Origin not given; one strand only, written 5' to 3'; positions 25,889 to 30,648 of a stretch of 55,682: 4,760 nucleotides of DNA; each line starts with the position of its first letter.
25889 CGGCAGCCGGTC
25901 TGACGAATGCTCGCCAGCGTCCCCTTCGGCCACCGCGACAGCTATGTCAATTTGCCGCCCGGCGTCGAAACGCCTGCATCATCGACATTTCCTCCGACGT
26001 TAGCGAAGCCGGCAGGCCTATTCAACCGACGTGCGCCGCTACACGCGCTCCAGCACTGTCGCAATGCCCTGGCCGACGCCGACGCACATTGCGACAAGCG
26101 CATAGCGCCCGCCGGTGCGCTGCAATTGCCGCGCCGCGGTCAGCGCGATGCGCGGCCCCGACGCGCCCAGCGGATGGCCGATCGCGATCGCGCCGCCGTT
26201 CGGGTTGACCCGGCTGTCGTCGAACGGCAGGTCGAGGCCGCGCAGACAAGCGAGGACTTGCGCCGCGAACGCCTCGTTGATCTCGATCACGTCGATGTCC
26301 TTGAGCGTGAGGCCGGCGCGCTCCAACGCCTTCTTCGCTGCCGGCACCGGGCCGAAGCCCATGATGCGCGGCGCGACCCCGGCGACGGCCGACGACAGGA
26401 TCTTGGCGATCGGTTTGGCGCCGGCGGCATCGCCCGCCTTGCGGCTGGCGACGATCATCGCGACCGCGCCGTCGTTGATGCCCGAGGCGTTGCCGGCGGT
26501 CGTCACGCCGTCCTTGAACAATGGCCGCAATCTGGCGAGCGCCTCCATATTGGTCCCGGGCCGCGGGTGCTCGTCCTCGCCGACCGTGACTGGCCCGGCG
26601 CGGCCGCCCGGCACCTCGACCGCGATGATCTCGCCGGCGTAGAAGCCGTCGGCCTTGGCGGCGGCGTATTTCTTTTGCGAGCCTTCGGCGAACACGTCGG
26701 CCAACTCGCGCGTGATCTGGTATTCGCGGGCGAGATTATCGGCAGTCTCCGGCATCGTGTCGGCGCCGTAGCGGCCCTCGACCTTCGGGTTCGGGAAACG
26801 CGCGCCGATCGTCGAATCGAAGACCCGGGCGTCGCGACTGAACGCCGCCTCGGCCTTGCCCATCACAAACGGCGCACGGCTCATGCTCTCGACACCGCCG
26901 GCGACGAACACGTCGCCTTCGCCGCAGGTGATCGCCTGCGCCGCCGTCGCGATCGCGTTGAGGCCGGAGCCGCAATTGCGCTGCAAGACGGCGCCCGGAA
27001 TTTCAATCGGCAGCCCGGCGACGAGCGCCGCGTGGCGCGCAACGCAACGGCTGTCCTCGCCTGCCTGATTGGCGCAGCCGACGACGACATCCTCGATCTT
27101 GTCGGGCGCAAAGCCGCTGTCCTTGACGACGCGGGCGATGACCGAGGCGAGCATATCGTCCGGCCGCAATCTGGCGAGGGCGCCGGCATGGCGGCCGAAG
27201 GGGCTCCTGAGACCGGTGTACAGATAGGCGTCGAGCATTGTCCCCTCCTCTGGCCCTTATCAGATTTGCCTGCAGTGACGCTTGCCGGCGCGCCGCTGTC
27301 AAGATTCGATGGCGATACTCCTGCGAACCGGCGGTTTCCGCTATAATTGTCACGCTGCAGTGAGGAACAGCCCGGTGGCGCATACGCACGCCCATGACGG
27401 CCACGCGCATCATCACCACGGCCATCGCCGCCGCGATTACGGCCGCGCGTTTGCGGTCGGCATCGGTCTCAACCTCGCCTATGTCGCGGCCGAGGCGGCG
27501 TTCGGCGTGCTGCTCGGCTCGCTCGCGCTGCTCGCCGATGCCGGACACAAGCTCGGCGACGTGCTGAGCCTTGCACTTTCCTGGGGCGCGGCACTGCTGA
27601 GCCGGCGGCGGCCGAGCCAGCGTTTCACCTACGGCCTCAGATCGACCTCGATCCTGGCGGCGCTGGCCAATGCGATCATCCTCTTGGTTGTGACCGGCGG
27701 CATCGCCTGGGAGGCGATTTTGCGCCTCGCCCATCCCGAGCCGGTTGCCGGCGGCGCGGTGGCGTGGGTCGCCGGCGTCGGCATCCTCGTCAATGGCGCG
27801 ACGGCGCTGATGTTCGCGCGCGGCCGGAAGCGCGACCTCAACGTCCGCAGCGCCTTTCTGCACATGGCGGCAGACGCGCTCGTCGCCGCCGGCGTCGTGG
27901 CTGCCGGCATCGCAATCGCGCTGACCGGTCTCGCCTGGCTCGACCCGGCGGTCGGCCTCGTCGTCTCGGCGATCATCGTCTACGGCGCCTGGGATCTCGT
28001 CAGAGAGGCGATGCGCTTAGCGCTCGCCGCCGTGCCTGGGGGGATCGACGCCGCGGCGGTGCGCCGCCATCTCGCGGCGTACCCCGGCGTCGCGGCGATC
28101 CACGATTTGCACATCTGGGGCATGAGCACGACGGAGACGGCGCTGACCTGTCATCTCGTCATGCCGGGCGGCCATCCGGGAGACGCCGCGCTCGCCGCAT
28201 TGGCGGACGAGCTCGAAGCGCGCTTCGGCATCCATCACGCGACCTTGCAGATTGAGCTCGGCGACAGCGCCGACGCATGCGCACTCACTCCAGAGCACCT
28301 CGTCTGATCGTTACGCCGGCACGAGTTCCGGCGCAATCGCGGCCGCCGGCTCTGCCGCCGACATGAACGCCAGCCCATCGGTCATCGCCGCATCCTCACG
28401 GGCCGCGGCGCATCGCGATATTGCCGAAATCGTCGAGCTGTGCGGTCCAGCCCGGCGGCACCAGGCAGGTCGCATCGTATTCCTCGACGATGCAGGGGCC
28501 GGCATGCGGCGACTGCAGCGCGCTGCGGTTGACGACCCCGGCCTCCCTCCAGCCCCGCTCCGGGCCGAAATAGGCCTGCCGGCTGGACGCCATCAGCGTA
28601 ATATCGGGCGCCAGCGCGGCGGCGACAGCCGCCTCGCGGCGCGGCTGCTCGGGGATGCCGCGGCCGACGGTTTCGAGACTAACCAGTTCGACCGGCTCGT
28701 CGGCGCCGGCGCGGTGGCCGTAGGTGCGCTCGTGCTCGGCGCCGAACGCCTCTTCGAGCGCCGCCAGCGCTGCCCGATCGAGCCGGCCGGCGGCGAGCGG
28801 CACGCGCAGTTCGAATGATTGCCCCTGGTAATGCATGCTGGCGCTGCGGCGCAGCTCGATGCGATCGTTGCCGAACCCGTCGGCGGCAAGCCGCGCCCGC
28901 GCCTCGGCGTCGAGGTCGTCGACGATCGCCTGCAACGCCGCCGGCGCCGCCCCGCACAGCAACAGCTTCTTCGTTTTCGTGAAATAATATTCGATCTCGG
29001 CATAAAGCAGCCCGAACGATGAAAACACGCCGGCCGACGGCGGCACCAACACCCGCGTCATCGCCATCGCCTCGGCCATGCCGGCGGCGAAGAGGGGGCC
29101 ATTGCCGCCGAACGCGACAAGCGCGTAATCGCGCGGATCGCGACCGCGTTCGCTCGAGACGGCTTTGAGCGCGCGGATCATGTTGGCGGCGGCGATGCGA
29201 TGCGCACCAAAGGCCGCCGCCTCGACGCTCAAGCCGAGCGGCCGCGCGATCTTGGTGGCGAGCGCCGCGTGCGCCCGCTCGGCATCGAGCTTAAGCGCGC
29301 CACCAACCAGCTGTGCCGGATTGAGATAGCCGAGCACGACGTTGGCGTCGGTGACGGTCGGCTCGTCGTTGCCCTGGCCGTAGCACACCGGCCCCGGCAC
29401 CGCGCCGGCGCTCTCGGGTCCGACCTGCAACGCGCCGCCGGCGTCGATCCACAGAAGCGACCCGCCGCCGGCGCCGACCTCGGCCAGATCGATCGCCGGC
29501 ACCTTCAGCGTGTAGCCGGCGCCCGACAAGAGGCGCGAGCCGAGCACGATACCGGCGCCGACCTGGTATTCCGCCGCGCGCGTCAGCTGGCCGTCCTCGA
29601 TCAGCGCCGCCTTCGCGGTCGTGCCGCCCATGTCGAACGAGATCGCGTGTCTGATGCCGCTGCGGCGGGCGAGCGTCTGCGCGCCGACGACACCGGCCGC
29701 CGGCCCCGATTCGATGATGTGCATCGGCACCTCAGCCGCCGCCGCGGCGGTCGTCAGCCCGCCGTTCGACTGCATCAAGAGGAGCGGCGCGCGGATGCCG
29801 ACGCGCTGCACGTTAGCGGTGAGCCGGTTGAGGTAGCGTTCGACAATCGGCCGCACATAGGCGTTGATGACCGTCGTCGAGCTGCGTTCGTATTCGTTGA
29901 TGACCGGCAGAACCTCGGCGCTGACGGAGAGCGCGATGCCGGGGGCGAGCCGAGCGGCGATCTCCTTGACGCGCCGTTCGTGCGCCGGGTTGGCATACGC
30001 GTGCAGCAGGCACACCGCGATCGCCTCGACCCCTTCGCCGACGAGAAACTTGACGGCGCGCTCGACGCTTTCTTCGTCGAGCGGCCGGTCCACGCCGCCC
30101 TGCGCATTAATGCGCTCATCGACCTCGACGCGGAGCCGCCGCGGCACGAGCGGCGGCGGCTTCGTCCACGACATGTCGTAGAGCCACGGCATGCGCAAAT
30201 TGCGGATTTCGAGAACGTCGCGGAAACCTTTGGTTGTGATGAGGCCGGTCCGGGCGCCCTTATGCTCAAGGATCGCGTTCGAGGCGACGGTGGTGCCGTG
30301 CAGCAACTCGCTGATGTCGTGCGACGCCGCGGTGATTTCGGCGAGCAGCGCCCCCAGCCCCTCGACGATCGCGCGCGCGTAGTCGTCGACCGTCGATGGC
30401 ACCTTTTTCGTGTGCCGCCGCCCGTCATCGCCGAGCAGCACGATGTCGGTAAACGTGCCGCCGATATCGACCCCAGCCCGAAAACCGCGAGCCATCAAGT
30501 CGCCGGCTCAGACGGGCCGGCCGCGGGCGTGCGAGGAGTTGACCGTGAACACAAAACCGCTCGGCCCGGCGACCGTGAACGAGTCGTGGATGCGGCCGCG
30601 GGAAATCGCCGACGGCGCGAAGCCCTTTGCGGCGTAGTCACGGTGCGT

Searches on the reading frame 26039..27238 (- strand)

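Call 7: search_protein_families(library=pfam, proteins=[window:26039-27238:-], max_evalue=0.001)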
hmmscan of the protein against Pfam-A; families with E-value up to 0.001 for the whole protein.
window:26039-27238:- (399 aa): 4 families
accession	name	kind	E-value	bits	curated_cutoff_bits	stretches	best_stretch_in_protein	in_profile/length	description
PF00108.29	Thiolase_N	-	2.4e-62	211.1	26.4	1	9-266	6-259/260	Thiolase, N-terminal domain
PF02803.24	Thiolase_C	-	1.6e-46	157.3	27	1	275-398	2-123/123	Thiolase, C-terminal domain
PF22691.2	Thiolase_C_1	-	5.7e-08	33.1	28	0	300-336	23-59/144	Thiolase C-terminal domain-like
PF00109.32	ketoacyl-synt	-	1.6e-05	25.1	20.8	1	88-136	173-222/252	Beta-ketoacyl synthase, N-terminal domain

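Call 11: search_protein_families(library=ncbifam, proteins=[window:26039-27238:-], max_evalue=0.001)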
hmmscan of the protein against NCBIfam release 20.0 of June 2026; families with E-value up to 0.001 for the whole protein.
window:26039-27238:- (399 aa): 47 families (the best 25 are shown)
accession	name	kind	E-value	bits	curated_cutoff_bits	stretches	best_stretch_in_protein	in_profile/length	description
NF006001.0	PRK08131.1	equivalog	2.6e-195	649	622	1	1-399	1-400/401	3-oxoadipyl-CoA thiolase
NF006551.0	PRK09050.1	subfamily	9.3e-164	545.2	605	1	1-399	1-401/401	3-oxoadipyl-CoA thiolase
TIGR02430.1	pcaF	equivalog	3.8e-161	536.6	597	1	3-399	2-400/400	3-oxoadipyl-CoA thiolase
TIGR01930.1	AcCoA-C-Actrans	subfamily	1.3e-126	422.6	240.55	1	8-397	3-385/385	acetyl-CoA C-acyltransferase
NF004853.0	PRK06205.1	subfamily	3.5e-121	405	551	1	3-399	3-403/404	acetyl-CoA C-acetyltransferase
NF006552.0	PRK09051.1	subfamily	2e-113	379.6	565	1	5-399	7-395/395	beta-ketothiolase BktB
NF042999.1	bketothiol_BktB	equivalog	9.6e-103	344.4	725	1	8-399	9-394/394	beta-ketothiolase BktB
NF006553.0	PRK09052.1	equivalog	1.8e-102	343.3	567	1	3-399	7-399/399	acetyl-CoA C-acyltransferase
NF006510.0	PRK08947.1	equivalog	4.6e-101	338.6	519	1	9-399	9-387/387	acetyl-CoA C-acyltransferase FadA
NF005033.0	PRK06445.1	equivalog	2.1e-97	326.7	511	1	21-399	28-395/395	acetyl-CoA C-acetyltransferase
NF004206.0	PRK05656.1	subfamily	5.3e-97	325.3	688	1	8-398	8-392/392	acetyl-CoA C-acetyltransferase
NF005890.0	PRK07851.1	equivalog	5.4e-96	322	580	1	2-399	2-405/406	acetyl-CoA C-acetyltransferase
NF006090.0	PRK08242.1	equivalog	1.3e-92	311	514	2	245-399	250-402/402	acetyl-CoA C-acetyltransferase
NF005865.0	PRK07801.1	equivalog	1.5e-91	307.5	591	1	1-399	1-382/382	acetyl-CoA C-acetyltransferase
TIGR02445.1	fadA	equivalog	2e-91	306.8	591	1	10-399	8-385/385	acetyl-CoA C-acyltransferase FadA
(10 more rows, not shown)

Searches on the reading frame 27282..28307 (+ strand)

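Call 7: search_protein_families(library=pfam, proteins=[window:27282-28307:+], max_evalue=0.001)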
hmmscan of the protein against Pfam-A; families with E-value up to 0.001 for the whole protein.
window:27282-28307:+ (341 aa): 2 families
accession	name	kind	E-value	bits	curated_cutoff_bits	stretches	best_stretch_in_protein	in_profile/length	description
PF01545.26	Cation_efflux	-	3e-37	128.8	26.6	1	59-245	3-195/198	Cation efflux family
PF16916.11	ZT_dimer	-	7.8e-13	48.7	26.7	1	254-325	3-76/78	Dimerisation domain of Zinc Transporter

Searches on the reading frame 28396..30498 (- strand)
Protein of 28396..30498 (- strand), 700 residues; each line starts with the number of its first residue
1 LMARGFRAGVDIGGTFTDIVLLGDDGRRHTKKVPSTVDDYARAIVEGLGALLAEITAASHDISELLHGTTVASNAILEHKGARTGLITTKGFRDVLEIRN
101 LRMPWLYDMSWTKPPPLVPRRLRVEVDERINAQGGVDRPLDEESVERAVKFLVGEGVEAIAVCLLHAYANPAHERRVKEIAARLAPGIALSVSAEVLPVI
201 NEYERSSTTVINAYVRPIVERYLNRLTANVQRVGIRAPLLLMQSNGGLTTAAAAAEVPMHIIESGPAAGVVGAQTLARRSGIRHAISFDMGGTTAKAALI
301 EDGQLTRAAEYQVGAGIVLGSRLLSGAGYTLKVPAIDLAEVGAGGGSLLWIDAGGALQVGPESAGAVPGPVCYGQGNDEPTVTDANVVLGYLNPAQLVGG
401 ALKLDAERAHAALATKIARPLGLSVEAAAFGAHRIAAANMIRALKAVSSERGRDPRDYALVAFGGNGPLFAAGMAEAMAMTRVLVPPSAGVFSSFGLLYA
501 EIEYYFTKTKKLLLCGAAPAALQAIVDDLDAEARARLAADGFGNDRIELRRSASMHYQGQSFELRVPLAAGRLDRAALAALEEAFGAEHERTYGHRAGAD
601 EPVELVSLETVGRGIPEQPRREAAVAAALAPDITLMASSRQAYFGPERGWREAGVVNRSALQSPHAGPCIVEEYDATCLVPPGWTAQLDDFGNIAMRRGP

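Call 7: search_protein_families(library=pfam, proteins=[window:28396-30498:-], max_evalue=0.001)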
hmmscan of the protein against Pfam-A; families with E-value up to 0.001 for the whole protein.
window:28396-30498:- (700 aa): 3 families
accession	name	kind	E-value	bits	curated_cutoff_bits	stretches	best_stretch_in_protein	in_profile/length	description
PF01968.24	Hydantoinase_A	-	7.3e-95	318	22.9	1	205-503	1-288/291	Hydantoinase/oxoprolinase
PF05378.19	Hydant_A_N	-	1e-54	185.4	25.2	1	8-183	2-174/176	Hydantoinase/oxoprolinase N-terminal region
PF19278.4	Hydant_A_C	-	1.9e-12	47.4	21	1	518-691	10-185/193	Hydantoinase/oxoprolinase C-terminal domain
